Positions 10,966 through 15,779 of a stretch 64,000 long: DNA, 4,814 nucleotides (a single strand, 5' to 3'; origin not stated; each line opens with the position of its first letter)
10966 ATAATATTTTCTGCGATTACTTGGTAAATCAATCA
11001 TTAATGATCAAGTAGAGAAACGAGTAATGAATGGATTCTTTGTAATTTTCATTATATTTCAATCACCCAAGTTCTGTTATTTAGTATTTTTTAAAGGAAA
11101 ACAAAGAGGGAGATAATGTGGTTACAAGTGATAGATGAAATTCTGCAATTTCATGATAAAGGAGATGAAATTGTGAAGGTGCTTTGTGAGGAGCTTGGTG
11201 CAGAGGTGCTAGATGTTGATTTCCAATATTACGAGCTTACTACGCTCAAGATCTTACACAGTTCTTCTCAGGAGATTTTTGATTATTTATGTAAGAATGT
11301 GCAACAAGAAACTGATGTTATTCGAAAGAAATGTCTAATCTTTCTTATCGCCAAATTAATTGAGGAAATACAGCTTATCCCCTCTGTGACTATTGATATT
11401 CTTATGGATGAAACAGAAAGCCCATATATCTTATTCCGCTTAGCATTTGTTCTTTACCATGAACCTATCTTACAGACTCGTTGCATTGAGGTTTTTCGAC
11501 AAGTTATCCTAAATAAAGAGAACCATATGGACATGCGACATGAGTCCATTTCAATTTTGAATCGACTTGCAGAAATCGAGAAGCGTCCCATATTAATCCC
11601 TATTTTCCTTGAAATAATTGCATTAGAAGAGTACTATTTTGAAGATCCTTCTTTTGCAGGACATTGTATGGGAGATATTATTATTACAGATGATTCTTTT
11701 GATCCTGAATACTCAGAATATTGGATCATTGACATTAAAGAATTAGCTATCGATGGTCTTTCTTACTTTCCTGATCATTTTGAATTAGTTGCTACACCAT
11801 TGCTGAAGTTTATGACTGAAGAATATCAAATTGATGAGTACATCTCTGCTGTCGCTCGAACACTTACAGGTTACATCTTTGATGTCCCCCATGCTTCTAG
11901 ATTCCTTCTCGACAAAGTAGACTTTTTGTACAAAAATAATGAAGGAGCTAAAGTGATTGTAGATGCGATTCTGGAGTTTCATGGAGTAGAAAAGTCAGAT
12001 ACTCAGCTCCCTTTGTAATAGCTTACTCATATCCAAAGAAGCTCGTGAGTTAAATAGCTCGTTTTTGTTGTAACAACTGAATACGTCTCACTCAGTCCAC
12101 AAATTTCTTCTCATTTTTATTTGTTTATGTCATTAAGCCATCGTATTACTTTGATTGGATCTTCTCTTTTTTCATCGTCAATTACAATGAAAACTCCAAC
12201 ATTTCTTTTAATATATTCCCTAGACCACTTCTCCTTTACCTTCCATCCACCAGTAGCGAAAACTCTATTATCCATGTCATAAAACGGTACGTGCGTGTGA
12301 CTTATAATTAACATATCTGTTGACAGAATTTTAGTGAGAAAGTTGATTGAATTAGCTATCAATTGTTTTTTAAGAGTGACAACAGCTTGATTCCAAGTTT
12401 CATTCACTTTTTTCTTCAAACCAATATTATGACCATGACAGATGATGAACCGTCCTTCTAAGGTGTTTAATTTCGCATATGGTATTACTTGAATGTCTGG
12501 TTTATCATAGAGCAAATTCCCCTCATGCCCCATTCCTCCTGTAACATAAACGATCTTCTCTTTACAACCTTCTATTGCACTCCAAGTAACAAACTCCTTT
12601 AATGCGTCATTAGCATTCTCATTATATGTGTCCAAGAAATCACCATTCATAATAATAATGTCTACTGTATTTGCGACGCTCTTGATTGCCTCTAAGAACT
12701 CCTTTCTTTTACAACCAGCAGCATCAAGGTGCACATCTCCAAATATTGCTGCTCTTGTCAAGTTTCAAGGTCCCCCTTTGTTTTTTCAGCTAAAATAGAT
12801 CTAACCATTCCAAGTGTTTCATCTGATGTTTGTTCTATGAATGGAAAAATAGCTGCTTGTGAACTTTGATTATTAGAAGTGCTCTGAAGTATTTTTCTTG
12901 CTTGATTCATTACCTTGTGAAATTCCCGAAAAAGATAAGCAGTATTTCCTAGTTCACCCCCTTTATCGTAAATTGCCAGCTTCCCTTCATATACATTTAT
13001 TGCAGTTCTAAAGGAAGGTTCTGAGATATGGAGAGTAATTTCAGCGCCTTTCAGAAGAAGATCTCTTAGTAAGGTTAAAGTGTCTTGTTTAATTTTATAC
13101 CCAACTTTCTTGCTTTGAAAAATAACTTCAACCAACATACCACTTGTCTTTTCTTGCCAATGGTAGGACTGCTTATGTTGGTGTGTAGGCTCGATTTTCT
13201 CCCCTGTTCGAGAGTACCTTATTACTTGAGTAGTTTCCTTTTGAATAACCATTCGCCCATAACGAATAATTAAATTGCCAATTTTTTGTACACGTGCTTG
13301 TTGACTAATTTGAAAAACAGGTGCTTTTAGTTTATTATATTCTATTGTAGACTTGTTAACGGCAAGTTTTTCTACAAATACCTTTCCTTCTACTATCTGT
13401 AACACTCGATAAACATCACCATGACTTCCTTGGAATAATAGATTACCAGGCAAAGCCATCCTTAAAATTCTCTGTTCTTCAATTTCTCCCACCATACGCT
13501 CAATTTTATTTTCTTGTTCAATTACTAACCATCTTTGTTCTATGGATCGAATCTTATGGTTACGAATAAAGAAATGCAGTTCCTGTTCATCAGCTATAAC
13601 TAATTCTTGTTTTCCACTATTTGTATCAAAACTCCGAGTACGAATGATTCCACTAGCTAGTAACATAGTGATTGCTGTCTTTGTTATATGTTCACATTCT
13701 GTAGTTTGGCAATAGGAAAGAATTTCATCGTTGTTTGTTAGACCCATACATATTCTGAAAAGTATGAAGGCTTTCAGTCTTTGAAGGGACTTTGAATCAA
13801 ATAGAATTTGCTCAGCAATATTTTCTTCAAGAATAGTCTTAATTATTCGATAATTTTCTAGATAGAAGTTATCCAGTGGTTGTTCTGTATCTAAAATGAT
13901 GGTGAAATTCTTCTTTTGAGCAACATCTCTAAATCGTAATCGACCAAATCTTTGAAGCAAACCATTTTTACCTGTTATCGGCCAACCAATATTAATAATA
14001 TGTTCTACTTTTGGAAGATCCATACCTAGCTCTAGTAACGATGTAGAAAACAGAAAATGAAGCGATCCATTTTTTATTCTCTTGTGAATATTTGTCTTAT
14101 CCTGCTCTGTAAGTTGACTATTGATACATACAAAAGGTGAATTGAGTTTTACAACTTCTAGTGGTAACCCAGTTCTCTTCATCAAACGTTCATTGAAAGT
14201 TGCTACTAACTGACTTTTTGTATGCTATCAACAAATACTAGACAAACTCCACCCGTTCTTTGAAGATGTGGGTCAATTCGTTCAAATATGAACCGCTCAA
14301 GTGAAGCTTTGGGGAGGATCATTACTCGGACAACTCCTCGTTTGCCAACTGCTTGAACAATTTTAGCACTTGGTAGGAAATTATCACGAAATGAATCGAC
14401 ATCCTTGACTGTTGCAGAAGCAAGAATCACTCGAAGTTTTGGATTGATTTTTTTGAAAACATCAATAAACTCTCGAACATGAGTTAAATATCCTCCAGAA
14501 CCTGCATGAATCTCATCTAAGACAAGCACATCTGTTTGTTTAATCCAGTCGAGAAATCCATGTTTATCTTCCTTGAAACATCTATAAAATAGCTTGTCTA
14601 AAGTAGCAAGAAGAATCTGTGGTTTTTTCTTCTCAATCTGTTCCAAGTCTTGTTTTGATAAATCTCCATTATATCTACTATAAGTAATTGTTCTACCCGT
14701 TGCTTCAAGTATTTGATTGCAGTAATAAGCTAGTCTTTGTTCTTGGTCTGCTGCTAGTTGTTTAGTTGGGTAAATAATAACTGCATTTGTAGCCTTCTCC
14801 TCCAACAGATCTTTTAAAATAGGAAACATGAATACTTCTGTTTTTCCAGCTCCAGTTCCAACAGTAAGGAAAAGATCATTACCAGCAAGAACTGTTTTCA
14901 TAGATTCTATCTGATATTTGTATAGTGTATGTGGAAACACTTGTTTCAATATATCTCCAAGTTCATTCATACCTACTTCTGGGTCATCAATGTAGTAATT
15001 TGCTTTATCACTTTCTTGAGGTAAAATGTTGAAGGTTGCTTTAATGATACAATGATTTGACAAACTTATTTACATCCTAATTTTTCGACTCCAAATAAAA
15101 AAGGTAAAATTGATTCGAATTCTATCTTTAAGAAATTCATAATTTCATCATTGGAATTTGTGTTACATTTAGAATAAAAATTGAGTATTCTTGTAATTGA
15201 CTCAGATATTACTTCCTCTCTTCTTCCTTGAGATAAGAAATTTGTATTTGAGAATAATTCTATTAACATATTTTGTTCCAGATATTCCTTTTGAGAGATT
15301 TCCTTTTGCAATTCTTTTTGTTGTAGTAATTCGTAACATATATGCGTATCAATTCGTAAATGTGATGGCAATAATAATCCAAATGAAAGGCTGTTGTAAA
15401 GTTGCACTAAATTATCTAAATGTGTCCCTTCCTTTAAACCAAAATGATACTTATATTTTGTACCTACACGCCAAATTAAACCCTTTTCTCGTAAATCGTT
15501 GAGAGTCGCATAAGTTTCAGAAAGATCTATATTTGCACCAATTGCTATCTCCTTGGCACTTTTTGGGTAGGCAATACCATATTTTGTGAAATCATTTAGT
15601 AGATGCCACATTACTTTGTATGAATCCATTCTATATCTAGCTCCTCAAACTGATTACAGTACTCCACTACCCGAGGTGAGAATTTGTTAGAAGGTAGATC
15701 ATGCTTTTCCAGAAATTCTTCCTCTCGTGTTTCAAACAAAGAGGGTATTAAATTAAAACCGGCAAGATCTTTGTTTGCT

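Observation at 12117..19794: Six-gene translationally coupled operon pairing a helicase with a pseudo-helicase, three wHTH proteins, an unknown and a phosphoesterase; matches no named system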

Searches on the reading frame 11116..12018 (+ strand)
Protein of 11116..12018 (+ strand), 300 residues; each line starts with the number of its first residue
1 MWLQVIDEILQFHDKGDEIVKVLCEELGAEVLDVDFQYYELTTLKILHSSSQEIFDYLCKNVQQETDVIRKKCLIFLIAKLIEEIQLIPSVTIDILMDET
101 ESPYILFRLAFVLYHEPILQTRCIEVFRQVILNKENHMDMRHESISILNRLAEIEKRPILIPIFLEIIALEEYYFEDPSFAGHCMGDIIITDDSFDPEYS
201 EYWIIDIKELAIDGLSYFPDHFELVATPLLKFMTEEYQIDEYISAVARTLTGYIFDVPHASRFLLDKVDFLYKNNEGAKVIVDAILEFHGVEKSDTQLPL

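Call 29: search_protein_families(library=pfam, proteins=[window:11116-12018:+], max_evalue=0.01)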
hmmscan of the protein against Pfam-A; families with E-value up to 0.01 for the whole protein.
window:11116-12018:+ (300 aa): 0 families

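Call 112: search_protein_families(library=pfam, proteins=[window:11116-12018:+], max_evalue=1)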
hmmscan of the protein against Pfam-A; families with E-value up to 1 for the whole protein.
window:11116-12018:+ (300 aa): 1 family
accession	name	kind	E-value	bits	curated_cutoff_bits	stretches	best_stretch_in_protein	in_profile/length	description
PF22800.1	CFAP410_C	-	0.28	11.4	27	1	20-33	13-26/36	CFAP410 C-terminal domain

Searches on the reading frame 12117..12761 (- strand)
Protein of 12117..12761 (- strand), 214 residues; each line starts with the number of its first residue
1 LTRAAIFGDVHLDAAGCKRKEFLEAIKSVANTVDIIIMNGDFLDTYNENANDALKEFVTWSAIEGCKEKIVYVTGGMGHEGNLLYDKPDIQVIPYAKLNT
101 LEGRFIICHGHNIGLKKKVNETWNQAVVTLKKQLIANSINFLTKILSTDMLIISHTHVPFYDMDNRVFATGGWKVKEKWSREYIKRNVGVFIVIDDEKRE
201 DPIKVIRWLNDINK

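Call 3: search_protein_families(library=pfam, proteins=[window:12117-12761:-], max_evalue=1)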
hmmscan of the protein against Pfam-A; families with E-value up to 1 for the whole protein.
window:12117-12761:- (214 aa): 2 families
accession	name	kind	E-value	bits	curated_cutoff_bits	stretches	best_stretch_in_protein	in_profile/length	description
PF12850.12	Metallophos_2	-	1.5e-05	25.4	27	1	4-167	3-127/154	Calcineurin-like phosphoesterase superfamily domain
PF00149.33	Metallophos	-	2.6e-05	25.2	21.5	1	3-161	2-159/191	Calcineurin-like phosphoesterase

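Call 4: search_protein_families(library=padloc, proteins=[window:12117-12761:-], max_evalue=1)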
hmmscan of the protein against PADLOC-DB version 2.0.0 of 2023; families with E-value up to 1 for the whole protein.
window:12117-12761:- (214 aa): 0 families

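Call 8: search_protein_families(library=ncbifam, proteins=[window:12117-12761:-], max_evalue=1)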
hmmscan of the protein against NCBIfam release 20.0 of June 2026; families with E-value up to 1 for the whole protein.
window:12117-12761:- (214 aa): 4 families
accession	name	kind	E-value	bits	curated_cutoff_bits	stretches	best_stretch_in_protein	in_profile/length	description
TIGR00040.1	yfcE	subfamily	8e-05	22.8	56.25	1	5-167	4-126/158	YfcE family phosphodiesterase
NF006988.0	PRK09453.1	equivalog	0.0053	16.6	117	1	24-168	18-139/183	phosphodiesterase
NF041754.1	sbcd_Bac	equivalog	0.09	12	750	1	19-76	24-84/390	exonuclease subunit SbcD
NF003743.0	PRK05340.1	equivalog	0.13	11.4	134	0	4-48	4-49/242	UDP-2,3-diacylglucosamine diphosphatase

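Call 98: search_solved_structures(query=A7, max_evalue=1)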
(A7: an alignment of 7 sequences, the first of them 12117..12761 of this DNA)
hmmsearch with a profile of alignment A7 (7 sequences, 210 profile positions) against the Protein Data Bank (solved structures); distinct sequences matched with E-value up to 1: 24.
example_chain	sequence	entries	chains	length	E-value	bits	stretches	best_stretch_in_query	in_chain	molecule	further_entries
1su1_A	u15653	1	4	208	0.00096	21.7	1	140-197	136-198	Hypothetical protein yfcE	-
4hd0_A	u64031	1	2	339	0.0048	19.5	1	3-58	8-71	DNA double-strand break repair protein Mre11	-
1ii7_A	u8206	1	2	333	0.0049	19.4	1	3-58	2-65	Mre11 nuclease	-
3dsc_A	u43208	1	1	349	0.005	19.4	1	3-58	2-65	DNA double-strand break repair protein mre11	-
3dsd_A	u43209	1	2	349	0.0076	18.8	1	3-48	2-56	DNA double-strand break repair protein mre11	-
1s8e_A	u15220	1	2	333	0.0078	18.8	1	3-48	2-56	exonuclease putative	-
6knb_A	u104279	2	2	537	0.029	16.9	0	149-181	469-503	DNA polymerase II small subunit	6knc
2hy1_A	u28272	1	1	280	0.035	16.6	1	18-83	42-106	Rv0805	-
4lty_C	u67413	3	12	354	0.041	16.4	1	4-90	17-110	Exonuclease subunit SbcD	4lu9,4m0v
3ib7_A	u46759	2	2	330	0.048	16.2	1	18-83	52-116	Icc protein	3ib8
6s6v_A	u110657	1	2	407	0.061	15.9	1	5-90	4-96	Nuclease SbcCD subunit D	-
7dog_A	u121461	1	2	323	0.067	15.7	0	19-78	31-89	Nuclease SbcCD subunit D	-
2hyo_A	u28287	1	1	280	0.1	15.1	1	18-83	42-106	Rv0805N97A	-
2q8u_A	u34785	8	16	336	0.11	15.1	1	18-81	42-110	Exonuclease, putative | Nuclease SbcCD subunit D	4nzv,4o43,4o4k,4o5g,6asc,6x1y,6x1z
4o24_A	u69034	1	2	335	0.11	15.1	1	18-81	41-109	Exonuclease, putative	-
6nvo_A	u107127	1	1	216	0.55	12.7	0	31-82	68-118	Nuclease MPE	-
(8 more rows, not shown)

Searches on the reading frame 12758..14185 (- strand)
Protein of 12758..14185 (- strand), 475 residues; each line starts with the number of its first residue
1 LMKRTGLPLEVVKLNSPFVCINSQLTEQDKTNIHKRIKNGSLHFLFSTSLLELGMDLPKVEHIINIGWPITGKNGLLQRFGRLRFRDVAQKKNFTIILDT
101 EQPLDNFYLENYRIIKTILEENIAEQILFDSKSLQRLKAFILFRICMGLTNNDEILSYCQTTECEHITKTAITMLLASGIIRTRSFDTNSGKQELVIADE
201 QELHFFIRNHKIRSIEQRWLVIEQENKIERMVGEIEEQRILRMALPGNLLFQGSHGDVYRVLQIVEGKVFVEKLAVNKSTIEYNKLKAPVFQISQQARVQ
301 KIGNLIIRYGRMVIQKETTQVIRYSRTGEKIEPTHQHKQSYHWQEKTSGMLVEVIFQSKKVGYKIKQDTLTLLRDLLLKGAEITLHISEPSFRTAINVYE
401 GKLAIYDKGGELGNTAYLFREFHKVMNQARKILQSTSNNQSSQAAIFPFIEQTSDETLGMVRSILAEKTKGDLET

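Call 3: search_protein_families(library=pfam, proteins=[window:12758-14185:-], max_evalue=1)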
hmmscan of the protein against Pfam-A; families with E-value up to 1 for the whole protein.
window:12758-14185:- (475 aa): 3 families
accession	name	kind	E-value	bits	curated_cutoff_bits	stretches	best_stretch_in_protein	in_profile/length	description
PF00271.37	Helicase_C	-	2.1e-11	44.5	23.5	1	15-83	39-106/110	Helicase conserved C-terminal domain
PF11379.13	DUF3182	-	0.012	15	26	1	169-225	127-183/354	Protein of unknown function (DUF3182)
PF24605.1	CEMIP_X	-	0.12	12.4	27.6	0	315-360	103-148/185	CEMIP domain X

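Call 4: search_protein_families(library=padloc, proteins=[window:12758-14185:-], max_evalue=1)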
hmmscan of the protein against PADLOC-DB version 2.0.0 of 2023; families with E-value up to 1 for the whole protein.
window:12758-14185:- (475 aa): 5 families
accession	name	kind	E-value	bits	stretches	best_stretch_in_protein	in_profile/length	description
PDLC02503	BrxHI|BrxHII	-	0.00015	18.2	1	27-99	284-354/698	BrxHI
PDLC02501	BrxHI|BrxHII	-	0.0012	15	1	26-99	283-354/925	BrxHI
PDLC03960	SngC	-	0.0013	15.6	1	19-82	294-357/720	-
PDLC02897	DpdJ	-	0.0018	14.1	1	25-83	391-448/1570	DpdJ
PDLC03659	mREase_IV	-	0.025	10.4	1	30-122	498-589/945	Type IV methyl-directed restriction enzyme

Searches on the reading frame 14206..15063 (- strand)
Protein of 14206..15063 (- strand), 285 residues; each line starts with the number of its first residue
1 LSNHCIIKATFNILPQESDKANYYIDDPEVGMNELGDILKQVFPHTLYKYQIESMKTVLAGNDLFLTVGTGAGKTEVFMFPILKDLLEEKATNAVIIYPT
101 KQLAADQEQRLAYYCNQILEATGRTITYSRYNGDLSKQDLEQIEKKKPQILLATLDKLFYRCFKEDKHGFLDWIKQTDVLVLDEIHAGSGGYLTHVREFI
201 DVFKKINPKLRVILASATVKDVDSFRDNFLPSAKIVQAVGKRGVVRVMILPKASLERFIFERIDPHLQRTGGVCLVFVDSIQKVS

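Call 3: search_protein_families(library=pfam, proteins=[window:14206-15063:-], max_evalue=1)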
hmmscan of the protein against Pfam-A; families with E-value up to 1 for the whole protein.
window:14206-15063:- (285 aa): 9 families
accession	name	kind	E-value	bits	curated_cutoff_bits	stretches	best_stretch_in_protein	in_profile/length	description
PF00270.35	DEAD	-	4.5e-28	98.5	26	1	49-222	2-164/167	DEAD/DEAH box helicase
PF04851.21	ResIII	-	1.3e-10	41.9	22.5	1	46-219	3-162/164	Type III restriction enzyme, res subunit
PF05621.17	TniB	-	0.0022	17.9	22.4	1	176-217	119-160/189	Bacterial TniB protein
PF03237.21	Terminase_6N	-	0.0071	16.5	22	1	69-107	5-43/215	Terminase large subunit, T4likevirus-type, N-terminal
PF13401.12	AAA_22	-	0.011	16.5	27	1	70-214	14-120/130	AAA domain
PF11463.14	R-HINP1I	-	0.053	13.4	25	1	158-216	99-155/208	R.HinP1I restriction endonuclease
PF03304.18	Mlp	-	0.078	14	21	1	128-179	5-49/121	Mlp lipoprotein family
PF13245.12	AAA_19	-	0.083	13.5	25.1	1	51-111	1-61/134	AAA domain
PF07652.20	Flavi_DEAD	-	0.26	11.7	21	1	65-111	8-53/148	Flavivirus DEAD domain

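Call 4: search_protein_families(library=padloc, proteins=[window:14206-15063:-], max_evalue=1)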
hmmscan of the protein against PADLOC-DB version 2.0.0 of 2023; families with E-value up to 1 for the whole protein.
window:14206-15063:- (285 aa): 57 families (the best 25 are shown)
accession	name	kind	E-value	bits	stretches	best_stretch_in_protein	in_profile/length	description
PDLC00036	DruE3|DruE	-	1.6e-21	73.2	1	43-222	87-288/2023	SNF2 family N-terminal domain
PDLC02503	BrxHI|BrxHII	-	2.2e-16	57.3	1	47-239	25-214/698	BrxHI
PDLC03960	SngC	-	8.3e-16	55.9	1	46-228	24-204/720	-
PDLC00037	DruE3|DruE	-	1.7e-15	53.9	1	47-149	102-210/2055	SNF2 family N-terminal domain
PDLC01533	Cas3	-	1.2e-13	48.3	1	48-204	37-190/897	CAS-I; effector_G3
PDLC00013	DruE1|DruE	-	6.5e-13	45.5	1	34-133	80-195/1776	SNF2 family N-terminal domain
PDLC00035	DruE3|DruE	-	2.5e-12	43.3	1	47-150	103-211/1460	SNF2 family N-terminal domain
PDLC01196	Cas3d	-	1.2e-10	38.6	1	35-219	3-175/594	CAS-I-D; effector_G3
PDLC00015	DruE2|DruE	-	1.8e-10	37.1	1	44-91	94-142/1887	SNF2 family N-terminal domain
PDLC00014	DruE2|DruE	-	2.7e-10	36.3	1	45-91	106-153/1928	SNF2 family N-terminal domain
PDLC00051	DruE4|DruE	-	3.8e-10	35.9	1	45-91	91-138/1829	SNF2 family N-terminal domain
PDLC01252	Cas3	-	4.4e-10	37.5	1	68-220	6-154/324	CAS-I; effector_G3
PDLC01762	Cas3b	-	2.9e-09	34.1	1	61-219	240-399/692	-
PDLC00938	Cas3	-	1.8e-08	32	1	69-228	7-171/358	CRISPR-associated helicase Cas3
PDLC02501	BrxHI|BrxHII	-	3e-08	30.2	1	49-223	26-199/925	BrxHI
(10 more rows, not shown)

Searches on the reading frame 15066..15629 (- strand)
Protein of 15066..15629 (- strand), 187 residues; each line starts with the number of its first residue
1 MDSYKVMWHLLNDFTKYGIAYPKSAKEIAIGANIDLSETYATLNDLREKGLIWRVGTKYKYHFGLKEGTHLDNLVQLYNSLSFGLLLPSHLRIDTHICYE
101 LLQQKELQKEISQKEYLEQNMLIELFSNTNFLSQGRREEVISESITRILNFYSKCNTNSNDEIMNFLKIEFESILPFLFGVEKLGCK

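Call 3: search_protein_families(library=pfam, proteins=[window:15066-15629:-], max_evalue=1)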
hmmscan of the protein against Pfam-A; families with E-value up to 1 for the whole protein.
window:15066-15629:- (187 aa): 4 families
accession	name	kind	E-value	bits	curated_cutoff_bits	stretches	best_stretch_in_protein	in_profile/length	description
PF01978.25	TrmB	-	0.00067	19.9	25.6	1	22-62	22-63/68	Sugar-specific transcriptional regulator TrmB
PF21100.3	MCM_C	-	0.0021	18.3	27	1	25-60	27-62/64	MCM protein C-terminal winged helix-turn-helix domain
PF10007.15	DUF2250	-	0.013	16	24.4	0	5-56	8-56/93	Uncharacterized protein conserved in archaea (DUF2250)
PF01974.23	tRNA_int_endo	-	0.017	15.7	27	1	39-75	4-44/85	tRNA intron endonuclease, catalytic C-terminal domain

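Call 4: search_protein_families(library=padloc, proteins=[window:15066-15629:-], max_evalue=1)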
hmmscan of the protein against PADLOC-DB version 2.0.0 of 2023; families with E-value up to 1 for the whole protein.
window:15066-15629:- (187 aa): 0 families

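Call 8: search_protein_families(library=ncbifam, proteins=[window:15066-15629:-], max_evalue=1)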
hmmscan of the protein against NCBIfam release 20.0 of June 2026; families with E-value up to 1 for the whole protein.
window:15066-15629:- (187 aa): 0 families

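Call 130: search_solved_structures(query=A10, max_evalue=5)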
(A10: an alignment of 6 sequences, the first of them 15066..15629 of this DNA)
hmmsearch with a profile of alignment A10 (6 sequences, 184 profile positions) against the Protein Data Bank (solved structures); distinct sequences matched with E-value up to 5: 5.
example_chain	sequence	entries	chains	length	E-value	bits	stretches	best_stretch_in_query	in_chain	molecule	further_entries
2lvs_A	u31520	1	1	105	0.00059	23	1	25-78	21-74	Putative uncharacterized protein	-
5cwb_A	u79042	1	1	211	0.026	17.7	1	96-174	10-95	Designed helical repeat protein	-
3krb_A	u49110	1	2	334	0.028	17.5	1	4-59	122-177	Aldose reductase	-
5mto_A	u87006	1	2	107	0.13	15.4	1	82-165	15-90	Inhibitor of growth protein 5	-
7mwr_B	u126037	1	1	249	0.14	15.2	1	96-174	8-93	LHD101B4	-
